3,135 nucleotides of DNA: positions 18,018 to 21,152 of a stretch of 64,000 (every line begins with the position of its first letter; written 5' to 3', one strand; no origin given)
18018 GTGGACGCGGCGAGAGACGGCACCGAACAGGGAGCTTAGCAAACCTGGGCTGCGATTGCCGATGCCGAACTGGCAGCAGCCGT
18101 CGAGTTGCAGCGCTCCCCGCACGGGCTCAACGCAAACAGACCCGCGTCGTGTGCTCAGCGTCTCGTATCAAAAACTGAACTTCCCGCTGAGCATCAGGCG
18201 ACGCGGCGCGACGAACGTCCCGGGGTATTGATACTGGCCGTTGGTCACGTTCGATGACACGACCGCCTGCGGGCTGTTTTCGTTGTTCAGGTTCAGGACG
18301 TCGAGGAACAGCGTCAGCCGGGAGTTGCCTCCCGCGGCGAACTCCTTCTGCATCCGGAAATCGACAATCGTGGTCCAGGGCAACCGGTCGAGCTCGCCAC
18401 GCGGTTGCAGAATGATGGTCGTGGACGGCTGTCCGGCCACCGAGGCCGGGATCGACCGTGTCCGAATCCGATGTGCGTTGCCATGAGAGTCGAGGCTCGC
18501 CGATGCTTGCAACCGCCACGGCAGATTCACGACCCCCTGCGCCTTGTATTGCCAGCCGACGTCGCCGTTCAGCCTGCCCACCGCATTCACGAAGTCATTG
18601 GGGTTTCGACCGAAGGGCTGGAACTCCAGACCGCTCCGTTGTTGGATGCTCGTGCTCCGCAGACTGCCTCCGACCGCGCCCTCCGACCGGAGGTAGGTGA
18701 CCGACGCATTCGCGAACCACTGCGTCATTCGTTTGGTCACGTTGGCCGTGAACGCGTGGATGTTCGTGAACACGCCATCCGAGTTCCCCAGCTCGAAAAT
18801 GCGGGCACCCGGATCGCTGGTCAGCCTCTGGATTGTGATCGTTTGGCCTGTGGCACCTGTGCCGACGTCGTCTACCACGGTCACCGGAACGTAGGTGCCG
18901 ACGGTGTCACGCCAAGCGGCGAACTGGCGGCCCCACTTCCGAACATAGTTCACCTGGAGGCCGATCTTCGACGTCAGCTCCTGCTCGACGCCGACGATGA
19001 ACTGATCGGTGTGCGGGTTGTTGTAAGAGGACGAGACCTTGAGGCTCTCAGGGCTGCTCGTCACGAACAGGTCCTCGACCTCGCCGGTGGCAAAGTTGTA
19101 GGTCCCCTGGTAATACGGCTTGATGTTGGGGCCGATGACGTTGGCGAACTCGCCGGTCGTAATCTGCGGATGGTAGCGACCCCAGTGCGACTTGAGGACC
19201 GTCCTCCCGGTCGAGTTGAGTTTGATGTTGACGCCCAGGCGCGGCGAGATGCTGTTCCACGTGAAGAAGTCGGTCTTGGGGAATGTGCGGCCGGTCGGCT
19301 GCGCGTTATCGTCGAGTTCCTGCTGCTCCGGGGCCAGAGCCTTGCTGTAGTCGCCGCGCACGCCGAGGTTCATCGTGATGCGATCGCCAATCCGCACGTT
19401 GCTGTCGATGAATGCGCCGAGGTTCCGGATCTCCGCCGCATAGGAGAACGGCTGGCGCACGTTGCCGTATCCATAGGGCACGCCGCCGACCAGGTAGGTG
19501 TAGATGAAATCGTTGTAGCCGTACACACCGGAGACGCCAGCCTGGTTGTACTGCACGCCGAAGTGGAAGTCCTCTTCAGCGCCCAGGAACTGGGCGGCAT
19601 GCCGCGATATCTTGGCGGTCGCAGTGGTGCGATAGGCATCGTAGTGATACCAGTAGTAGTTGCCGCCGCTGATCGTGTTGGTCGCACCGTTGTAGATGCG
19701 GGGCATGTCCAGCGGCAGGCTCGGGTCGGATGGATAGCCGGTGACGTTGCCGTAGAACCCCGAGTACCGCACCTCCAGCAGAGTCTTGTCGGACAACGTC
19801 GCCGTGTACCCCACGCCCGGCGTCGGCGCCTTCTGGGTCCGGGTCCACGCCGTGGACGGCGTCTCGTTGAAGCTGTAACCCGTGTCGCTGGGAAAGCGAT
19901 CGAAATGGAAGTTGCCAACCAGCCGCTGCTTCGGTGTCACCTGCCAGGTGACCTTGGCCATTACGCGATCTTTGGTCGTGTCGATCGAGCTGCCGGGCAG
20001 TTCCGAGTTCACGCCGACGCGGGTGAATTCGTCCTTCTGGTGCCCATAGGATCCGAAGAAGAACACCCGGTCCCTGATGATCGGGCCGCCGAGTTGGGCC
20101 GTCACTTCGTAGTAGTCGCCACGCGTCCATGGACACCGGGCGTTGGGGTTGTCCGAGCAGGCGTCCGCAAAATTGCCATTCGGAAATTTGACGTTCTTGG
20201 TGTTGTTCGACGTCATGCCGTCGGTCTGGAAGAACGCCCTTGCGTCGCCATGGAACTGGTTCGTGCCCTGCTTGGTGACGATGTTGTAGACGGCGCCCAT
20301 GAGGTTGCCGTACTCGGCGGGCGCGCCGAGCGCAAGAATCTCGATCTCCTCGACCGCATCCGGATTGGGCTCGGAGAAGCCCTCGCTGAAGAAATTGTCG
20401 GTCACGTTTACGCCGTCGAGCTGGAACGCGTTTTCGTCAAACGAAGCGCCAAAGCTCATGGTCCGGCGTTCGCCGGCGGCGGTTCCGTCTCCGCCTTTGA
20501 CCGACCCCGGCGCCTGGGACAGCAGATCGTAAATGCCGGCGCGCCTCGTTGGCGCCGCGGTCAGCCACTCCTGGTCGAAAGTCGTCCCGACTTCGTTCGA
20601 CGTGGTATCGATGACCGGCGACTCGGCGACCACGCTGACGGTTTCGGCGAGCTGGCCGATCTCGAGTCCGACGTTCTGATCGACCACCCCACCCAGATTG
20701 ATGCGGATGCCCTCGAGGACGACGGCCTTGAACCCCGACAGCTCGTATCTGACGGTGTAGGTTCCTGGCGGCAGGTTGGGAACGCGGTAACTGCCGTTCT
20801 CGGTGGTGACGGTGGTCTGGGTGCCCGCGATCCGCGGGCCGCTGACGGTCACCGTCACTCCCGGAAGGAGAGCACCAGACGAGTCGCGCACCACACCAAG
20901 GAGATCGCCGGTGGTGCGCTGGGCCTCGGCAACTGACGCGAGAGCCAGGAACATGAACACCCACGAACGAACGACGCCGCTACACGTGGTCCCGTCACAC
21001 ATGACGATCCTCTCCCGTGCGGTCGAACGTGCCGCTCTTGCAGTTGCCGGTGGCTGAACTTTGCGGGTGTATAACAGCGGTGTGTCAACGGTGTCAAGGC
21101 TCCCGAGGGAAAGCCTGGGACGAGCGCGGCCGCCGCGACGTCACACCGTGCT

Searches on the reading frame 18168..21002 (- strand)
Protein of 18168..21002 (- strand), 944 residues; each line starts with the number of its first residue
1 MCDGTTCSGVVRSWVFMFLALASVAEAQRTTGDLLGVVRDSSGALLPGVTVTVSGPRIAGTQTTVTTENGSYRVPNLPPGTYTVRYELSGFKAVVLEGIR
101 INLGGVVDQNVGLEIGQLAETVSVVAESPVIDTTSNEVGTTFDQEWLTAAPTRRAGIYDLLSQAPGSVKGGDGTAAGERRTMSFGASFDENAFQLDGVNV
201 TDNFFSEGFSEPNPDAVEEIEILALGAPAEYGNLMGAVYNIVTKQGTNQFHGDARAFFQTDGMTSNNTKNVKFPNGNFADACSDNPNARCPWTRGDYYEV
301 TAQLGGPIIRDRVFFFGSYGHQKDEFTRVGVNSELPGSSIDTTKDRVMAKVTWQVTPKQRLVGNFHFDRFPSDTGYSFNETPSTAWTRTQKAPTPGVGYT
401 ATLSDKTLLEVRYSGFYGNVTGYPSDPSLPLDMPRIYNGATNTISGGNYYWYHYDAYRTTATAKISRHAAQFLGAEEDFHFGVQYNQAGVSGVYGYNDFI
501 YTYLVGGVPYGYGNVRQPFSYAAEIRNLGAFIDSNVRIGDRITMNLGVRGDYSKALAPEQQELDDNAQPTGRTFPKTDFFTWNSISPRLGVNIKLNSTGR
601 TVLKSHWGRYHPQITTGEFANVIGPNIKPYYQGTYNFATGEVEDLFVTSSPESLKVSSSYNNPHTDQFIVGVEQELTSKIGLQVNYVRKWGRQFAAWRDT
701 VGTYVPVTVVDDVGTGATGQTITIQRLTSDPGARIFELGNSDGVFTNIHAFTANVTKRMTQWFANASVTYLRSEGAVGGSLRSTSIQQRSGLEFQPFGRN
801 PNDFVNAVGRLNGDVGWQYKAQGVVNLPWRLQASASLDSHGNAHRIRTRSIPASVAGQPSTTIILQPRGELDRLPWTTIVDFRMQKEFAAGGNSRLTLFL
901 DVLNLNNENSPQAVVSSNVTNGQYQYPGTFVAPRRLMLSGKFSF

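Call 73: search_protein_families(library=pfam, proteins=[window:18168-21002:-], max_evalue=0.0001)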
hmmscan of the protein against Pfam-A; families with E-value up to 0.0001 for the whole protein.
window:18168-21002:- (944 aa): 5 families
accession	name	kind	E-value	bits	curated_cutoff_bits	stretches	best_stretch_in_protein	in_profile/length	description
PF25183.1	OMP_b-brl_4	-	1.5e-24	86.9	30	2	341-829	151-679/838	Outer membrane beta barrel domain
PF13620.12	CarboxypepD_reg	-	8.5e-17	61.7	32.3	1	35-113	3-81/82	Carboxypeptidase regulatory-like domain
PF13715.12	CarbopepD_reg_2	-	1.2e-07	32.1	32.2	1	36-94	3-58/88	CarboxypepD_reg-like domain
PF17210.9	SdrD_B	-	6e-05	23.6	29.7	0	42-87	20-65/112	SdrD B-like domain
PF07715.20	Plug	-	7.9e-05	23.6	23.9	0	157-233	25-101/107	TonB-dependent Receptor Plug Domain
